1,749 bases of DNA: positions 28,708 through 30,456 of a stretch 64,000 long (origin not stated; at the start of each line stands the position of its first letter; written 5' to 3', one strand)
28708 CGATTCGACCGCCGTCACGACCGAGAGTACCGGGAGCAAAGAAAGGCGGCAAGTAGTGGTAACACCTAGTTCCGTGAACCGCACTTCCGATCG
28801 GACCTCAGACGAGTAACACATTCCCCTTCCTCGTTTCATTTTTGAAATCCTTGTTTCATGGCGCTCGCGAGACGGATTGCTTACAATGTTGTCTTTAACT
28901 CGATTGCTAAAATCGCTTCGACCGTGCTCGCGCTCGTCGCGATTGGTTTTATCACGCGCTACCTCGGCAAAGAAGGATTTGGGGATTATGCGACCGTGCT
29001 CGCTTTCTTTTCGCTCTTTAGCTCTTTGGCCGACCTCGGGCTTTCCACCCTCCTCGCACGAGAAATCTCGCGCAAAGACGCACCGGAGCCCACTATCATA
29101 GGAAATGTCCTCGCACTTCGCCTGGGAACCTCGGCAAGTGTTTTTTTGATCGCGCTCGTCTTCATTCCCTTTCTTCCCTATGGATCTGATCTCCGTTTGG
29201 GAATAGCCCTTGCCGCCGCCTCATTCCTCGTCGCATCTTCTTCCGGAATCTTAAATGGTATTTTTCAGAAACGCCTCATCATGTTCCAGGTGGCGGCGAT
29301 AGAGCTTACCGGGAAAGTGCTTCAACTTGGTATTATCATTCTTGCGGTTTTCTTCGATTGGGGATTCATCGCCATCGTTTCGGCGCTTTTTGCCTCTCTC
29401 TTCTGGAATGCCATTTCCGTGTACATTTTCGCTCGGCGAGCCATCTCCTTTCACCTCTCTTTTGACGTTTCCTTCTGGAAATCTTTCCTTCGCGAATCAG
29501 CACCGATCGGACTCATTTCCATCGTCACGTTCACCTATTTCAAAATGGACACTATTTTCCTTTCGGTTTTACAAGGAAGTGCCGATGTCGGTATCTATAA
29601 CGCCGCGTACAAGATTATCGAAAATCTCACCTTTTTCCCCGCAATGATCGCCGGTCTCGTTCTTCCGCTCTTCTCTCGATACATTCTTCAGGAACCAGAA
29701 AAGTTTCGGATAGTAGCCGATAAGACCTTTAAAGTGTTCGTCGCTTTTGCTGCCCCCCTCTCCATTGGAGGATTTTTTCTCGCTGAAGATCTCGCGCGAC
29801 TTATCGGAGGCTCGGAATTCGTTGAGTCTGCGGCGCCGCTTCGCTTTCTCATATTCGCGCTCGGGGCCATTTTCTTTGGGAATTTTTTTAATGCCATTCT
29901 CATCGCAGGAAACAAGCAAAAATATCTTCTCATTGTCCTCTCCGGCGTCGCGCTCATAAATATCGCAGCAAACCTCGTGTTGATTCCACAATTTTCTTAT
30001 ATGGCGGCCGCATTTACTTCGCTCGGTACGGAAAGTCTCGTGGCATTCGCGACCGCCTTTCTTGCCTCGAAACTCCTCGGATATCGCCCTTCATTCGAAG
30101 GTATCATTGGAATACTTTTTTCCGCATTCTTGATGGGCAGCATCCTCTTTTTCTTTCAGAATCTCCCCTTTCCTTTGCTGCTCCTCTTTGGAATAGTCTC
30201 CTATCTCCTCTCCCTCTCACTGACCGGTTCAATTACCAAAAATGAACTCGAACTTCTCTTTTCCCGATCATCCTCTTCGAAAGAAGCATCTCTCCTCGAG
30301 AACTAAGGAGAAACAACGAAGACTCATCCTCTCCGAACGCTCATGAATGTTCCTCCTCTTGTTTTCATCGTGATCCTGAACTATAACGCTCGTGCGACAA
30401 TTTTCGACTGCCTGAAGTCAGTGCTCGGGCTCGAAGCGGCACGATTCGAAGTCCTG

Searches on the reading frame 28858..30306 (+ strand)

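Call 28: search_protein_families(library=ncbifam, proteins=[window:28858-30306:+], max_evalue=0.00001)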
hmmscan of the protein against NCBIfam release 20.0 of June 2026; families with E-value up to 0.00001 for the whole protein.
window:28858-30306:+ (482 aa): 3 families
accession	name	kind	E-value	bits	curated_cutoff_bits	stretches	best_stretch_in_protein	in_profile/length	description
NF041871.1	Wzx_EPS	equivalog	2e-15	56.5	800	1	23-380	18-375/492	exopolysaccharide biosynthesis flippase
NF050818.1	PolSacchBiosHfsF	equivalog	5.8e-09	35.5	700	1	17-407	12-407/468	polysaccharide biosynthesis protein HfsF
NF007773.0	PRK10459.1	equivalog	1.6e-08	34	273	1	10-458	10-442/492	MOP flippase family protein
